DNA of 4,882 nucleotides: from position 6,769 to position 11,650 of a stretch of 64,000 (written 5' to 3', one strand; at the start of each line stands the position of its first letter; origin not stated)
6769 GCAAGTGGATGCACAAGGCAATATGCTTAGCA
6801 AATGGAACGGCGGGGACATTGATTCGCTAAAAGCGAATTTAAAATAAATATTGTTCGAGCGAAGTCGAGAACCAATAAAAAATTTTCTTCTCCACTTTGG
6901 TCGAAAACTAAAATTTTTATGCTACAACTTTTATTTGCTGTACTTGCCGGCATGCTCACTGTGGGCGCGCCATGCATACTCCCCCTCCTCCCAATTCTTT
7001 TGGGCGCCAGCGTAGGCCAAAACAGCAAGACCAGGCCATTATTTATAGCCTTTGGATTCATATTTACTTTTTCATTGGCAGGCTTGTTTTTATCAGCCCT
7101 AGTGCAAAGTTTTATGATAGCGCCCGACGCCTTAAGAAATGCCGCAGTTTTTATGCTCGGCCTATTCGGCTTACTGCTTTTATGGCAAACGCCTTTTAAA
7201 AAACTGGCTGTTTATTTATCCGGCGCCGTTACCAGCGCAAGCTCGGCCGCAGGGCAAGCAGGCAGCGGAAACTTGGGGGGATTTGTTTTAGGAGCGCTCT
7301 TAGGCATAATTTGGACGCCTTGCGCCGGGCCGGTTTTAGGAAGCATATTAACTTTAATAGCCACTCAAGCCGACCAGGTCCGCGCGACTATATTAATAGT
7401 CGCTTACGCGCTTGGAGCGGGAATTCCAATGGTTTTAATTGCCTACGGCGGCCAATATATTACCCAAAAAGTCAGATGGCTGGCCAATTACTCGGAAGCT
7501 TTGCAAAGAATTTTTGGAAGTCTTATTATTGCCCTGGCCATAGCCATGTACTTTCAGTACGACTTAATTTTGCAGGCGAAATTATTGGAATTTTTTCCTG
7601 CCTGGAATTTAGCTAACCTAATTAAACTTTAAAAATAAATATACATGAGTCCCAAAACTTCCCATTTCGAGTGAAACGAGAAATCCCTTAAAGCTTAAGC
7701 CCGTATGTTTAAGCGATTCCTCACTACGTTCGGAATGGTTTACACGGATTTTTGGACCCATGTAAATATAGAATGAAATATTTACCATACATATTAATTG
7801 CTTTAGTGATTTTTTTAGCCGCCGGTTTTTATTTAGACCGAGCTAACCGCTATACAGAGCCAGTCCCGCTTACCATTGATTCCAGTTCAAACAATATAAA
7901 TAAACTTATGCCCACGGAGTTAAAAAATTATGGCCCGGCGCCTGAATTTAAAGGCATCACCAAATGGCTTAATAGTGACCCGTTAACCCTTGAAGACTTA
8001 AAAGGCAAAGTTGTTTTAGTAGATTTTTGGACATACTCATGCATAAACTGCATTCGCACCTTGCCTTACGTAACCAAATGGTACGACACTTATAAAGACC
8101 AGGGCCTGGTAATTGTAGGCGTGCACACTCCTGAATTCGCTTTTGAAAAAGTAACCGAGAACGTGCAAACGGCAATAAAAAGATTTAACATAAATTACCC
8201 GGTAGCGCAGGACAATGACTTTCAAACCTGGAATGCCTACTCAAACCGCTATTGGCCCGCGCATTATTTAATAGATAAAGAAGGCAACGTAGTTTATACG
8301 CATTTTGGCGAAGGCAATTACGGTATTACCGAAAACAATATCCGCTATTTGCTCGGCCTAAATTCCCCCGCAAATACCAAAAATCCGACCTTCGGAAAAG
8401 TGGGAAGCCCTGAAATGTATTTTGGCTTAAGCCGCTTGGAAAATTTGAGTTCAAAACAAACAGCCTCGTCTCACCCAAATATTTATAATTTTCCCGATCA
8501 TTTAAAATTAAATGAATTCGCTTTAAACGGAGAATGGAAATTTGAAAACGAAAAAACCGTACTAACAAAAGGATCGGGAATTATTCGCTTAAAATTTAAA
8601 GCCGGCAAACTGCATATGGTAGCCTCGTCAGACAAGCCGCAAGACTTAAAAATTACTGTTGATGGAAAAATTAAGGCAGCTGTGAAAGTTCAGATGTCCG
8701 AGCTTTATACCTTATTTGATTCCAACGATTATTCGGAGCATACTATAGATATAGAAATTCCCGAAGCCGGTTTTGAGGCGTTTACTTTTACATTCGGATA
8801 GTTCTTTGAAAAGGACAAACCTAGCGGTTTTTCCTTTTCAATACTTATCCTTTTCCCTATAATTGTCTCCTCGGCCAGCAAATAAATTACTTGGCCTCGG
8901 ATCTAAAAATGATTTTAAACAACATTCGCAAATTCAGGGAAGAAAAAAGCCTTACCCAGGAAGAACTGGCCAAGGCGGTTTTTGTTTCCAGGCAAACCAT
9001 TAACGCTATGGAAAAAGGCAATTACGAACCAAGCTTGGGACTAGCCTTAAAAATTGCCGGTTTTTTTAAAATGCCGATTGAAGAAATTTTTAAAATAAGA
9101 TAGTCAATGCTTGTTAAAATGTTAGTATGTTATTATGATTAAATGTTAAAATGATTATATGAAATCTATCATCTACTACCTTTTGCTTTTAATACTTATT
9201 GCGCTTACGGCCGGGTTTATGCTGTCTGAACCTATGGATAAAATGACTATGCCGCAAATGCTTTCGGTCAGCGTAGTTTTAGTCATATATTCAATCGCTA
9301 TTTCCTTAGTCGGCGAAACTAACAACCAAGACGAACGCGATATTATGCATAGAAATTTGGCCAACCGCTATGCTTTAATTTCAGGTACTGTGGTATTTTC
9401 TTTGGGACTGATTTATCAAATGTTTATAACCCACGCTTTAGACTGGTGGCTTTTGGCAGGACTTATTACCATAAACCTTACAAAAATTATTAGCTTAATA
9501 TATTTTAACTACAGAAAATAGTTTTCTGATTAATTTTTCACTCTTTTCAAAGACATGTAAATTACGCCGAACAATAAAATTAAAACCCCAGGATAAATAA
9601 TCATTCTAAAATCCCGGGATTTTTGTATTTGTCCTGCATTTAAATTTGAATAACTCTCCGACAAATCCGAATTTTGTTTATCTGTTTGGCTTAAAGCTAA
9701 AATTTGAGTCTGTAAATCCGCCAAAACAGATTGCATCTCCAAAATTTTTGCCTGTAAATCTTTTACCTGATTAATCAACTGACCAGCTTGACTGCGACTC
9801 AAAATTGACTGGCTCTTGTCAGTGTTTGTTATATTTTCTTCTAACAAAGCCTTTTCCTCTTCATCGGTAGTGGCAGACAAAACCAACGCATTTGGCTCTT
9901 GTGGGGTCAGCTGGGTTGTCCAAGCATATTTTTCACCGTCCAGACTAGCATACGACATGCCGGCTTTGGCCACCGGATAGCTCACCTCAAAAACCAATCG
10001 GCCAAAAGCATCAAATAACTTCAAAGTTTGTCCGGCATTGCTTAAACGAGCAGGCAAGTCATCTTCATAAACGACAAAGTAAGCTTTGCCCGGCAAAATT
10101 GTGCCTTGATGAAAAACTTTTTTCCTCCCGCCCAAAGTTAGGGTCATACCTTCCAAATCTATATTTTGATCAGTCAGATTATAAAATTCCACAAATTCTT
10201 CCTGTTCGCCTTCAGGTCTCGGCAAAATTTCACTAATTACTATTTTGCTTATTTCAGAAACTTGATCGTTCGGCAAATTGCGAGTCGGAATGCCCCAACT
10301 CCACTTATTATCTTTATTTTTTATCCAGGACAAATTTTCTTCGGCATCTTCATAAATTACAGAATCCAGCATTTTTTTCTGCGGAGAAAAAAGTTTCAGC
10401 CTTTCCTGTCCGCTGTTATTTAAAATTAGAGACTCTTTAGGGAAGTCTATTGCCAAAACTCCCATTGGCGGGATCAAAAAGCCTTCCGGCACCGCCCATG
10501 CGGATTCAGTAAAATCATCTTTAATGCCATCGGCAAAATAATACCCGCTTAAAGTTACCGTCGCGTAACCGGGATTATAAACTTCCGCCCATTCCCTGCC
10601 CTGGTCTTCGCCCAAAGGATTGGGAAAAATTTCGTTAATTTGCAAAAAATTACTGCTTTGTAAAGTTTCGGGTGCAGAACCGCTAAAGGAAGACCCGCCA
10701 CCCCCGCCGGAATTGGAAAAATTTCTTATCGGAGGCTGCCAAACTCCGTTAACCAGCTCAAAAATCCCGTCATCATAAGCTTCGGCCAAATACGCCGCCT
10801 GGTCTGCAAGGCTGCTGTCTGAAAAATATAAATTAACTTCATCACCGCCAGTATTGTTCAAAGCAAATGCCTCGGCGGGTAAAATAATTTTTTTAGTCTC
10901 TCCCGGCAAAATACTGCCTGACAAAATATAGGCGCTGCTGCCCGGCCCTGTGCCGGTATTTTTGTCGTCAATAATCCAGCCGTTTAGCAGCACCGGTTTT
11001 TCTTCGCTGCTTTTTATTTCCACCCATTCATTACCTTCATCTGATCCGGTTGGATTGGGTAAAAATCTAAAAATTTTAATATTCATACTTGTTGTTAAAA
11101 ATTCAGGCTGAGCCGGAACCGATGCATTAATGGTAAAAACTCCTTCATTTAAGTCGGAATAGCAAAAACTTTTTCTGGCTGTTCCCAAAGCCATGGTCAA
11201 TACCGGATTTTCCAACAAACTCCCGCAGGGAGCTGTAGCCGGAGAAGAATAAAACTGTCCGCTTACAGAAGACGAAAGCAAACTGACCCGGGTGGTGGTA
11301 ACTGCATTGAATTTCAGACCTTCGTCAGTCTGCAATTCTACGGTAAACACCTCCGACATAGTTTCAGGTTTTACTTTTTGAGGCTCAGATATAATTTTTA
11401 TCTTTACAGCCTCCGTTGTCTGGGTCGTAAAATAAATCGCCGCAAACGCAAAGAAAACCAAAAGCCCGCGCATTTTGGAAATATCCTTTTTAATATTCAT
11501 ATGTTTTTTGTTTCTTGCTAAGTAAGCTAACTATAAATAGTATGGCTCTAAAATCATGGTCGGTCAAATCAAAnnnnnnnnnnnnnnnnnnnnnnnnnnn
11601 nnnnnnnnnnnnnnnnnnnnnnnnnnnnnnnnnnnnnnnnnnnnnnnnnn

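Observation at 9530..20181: Eight-gene surface-assembly locus combining a SipW-type signal peptidase, SipW-cognate (TasA/camelysin-like) signal peptides, a vWA protein, LTD proteins, an LPRTG protein and a sortase-like enzyme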

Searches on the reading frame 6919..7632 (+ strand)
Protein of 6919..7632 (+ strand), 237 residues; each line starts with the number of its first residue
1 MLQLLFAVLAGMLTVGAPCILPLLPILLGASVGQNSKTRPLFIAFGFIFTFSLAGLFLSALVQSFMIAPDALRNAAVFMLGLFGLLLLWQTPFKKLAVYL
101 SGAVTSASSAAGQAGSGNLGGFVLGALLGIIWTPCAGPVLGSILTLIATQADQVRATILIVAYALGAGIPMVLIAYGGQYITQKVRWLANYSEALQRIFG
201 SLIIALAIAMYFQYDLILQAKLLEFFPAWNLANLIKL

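Call 57: search_protein_families(library=ncbifam, proteins=[window:6919-7632:+], max_evalue=0.01)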
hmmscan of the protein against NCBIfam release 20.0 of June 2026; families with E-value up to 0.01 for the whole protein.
window:6919-7632:+ (237 aa): 3 families
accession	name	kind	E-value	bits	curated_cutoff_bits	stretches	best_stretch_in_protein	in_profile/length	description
NF001419.0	PRK00293.1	subfamily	1.5e-15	56.8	330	1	3-210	171-381/574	protein-disulfide reductase DsbD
NF045694.1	seleno_TsoB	exception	1.5e-09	36.5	805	1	2-219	182-397/572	rhodanese/DsbD fusion-like selenoprotein TsoB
NF040495.1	tranport_ArsG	equivalog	0.0043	16.4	200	1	4-213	7-223/225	aromatic aminobenezylarsenical efflux permease ArsG family transporter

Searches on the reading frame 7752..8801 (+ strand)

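Call 57: search_protein_families(library=ncbifam, proteins=[window:7752-8801:+], max_evalue=0.01)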
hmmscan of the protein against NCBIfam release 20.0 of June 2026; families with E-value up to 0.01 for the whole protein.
window:7752-8801:+ (349 aa): 9 families
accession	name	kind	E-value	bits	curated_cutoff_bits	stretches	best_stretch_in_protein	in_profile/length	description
NF002854.0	PRK03147.1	subfamily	2.2e-23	83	170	1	63-188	42-160/176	thiol-disulfide oxidoreductase ResA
NF041202.1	StoA_CxxC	exception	6.4e-10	39.1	210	1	84-186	51-150/163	endospore biogenesis thiol-disulfide oxidoreductase StoA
NF010625.0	PRK14018.1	equivalog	1e-08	34.2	522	1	84-187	55-159/521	bifunctional peptide-methionine (S)-S-oxide reductase MsrA/peptide-methionine (R)-S-oxide reductase MsrB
NF047697.1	ThioredTrxAClost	equivalog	4.2e-05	23.7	140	1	86-117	18-49/105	thioredoxin TrxA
NF033782.1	lipoprot_Omp28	subfamily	0.0002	20.6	150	1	9-136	3-89/264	Omp28 family outer membrane lipoprotein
NF047696.1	ThlDiSintTplARhiz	equivalog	0.00038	20.3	230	1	75-137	87-149/219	thiol:disulfide interchange protein TlpA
NF011941.0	PRK15412.1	equivalog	0.0019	17.8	359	0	71-200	58-175/185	thiol:disulfide interchange protein DsbE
NF041054.1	WAxxUGC_long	equivalog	0.0024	17.2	300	1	73-181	92-195/354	ResA-like WAxxUGC motif-containing protein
TIGR00385.1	dsbE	subfamily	0.0027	17.3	123.15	0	64-189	41-159/173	DsbE family thiol:disulfide interchange protein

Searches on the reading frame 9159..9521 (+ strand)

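Call 57: search_protein_families(library=ncbifam, proteins=[window:9159-9521:+], max_evalue=0.01)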
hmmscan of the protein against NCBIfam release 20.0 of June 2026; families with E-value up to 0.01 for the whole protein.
window:9159-9521:+ (120 aa): 1 family
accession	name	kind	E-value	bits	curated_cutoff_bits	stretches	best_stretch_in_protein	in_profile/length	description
NF001391.0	PRK00281.1-5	equivalog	0.0032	16.9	293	1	11-76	94-159/279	undecaprenyl-diphosphate phosphatase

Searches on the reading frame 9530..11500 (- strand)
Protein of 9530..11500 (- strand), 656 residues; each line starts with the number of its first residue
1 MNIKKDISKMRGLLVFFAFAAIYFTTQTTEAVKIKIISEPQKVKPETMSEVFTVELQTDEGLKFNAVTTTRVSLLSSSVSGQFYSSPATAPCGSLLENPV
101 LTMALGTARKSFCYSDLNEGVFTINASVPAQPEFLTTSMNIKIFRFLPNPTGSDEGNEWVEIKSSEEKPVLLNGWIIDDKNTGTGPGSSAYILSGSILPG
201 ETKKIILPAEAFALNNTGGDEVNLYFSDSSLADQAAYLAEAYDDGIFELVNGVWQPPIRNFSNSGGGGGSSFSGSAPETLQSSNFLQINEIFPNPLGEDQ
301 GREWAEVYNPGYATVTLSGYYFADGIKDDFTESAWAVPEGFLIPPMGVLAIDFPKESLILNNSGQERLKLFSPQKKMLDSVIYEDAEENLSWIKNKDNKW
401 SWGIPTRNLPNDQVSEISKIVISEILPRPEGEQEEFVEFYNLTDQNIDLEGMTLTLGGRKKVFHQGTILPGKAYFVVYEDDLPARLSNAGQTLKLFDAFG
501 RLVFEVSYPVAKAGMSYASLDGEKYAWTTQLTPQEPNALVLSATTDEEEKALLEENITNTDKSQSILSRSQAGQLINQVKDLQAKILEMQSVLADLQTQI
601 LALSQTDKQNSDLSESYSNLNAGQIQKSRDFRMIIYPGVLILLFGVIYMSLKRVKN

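Call 3: search_protein_families(library=pfam, proteins=[window:9530-11500:-], max_evalue=0.1)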
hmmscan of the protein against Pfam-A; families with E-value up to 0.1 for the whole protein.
window:9530-11500:- (656 aa): 1 family
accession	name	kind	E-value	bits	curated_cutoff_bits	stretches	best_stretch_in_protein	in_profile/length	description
PF00932.25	LTD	-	4.1e-35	120.9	34.3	3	415-508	3-107/109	Lamin Tail Domain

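Call 4: search_protein_families(library=ncbifam, proteins=[window:9530-11500:-], max_evalue=0.1)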
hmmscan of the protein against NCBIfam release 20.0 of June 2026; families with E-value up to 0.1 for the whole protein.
window:9530-11500:- (656 aa): 1 family
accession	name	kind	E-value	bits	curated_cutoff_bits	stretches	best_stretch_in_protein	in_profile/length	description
TIGR04211.1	SH3_and_anchor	equivalog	0.025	14.2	65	1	568-622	64-122/198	TIGR04211 family SH3 domain-containing protein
